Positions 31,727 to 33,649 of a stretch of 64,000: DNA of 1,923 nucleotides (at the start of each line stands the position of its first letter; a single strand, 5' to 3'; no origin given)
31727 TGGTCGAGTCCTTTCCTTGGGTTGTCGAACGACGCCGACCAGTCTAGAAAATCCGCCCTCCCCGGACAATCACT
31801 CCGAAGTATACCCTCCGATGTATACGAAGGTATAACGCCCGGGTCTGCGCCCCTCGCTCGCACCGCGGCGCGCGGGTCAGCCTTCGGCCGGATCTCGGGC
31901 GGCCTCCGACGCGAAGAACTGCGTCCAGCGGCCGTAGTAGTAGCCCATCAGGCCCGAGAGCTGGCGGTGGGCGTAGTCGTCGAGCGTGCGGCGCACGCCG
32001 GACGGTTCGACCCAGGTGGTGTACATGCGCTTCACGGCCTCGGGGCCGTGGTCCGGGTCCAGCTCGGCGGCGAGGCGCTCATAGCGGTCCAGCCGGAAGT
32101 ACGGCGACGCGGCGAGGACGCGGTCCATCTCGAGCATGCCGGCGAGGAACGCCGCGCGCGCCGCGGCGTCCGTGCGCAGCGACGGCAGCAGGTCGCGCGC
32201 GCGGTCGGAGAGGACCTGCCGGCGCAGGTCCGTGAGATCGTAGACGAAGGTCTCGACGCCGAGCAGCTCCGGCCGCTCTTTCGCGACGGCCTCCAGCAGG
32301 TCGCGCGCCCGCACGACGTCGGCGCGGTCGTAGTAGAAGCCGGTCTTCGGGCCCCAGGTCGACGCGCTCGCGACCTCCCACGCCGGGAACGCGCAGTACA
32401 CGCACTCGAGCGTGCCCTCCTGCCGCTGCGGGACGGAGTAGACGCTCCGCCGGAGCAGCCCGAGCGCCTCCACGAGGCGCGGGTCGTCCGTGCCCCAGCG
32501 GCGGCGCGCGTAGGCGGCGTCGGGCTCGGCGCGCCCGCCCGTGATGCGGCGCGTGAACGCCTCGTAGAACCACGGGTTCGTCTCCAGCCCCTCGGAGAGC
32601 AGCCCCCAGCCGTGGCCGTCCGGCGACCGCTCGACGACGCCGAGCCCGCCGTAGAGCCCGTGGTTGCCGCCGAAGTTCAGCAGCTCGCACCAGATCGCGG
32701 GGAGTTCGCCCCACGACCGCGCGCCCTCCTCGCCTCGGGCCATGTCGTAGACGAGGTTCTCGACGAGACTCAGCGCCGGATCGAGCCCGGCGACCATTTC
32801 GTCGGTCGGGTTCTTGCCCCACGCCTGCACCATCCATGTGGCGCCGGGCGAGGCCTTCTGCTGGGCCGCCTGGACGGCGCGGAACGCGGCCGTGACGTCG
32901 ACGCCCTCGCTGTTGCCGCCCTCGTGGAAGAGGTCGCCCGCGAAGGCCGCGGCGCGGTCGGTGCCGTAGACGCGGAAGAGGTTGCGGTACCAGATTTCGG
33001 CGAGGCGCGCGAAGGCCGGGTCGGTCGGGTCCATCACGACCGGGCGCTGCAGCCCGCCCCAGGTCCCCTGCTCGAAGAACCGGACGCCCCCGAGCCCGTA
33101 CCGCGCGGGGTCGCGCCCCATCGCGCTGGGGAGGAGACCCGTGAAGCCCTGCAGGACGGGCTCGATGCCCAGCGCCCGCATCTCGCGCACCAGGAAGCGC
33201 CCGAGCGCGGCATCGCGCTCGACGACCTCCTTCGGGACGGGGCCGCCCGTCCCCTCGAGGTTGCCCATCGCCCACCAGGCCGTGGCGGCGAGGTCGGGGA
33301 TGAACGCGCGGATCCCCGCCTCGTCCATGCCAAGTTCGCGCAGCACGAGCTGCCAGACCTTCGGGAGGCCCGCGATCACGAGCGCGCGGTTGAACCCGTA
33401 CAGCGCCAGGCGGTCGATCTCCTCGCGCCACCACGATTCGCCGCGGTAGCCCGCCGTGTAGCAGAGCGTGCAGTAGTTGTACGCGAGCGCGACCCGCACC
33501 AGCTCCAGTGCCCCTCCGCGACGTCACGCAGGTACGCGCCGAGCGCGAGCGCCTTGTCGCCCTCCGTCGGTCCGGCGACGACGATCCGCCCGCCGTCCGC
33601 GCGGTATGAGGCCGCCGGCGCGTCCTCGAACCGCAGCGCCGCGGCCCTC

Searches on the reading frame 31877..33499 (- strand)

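Call 11: search_protein_families(library=pfam, proteins=[window:31877-33499:-], max_evalue=0.01)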
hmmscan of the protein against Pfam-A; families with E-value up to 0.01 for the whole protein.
window:31877-33499:- (540 aa): 2 families
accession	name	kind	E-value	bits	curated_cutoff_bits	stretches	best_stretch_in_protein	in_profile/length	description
PF05089.18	NAGLU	-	1.1e-67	228.9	25.5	1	6-316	3-330/336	Alpha-N-acetylglucosaminidase (NAGLU) tim-barrel domain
PF12972.12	NAGLU_C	-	1.5e-34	120.3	25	1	329-531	4-216/268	Alpha-N-acetylglucosaminidase (NAGLU) C-terminal domain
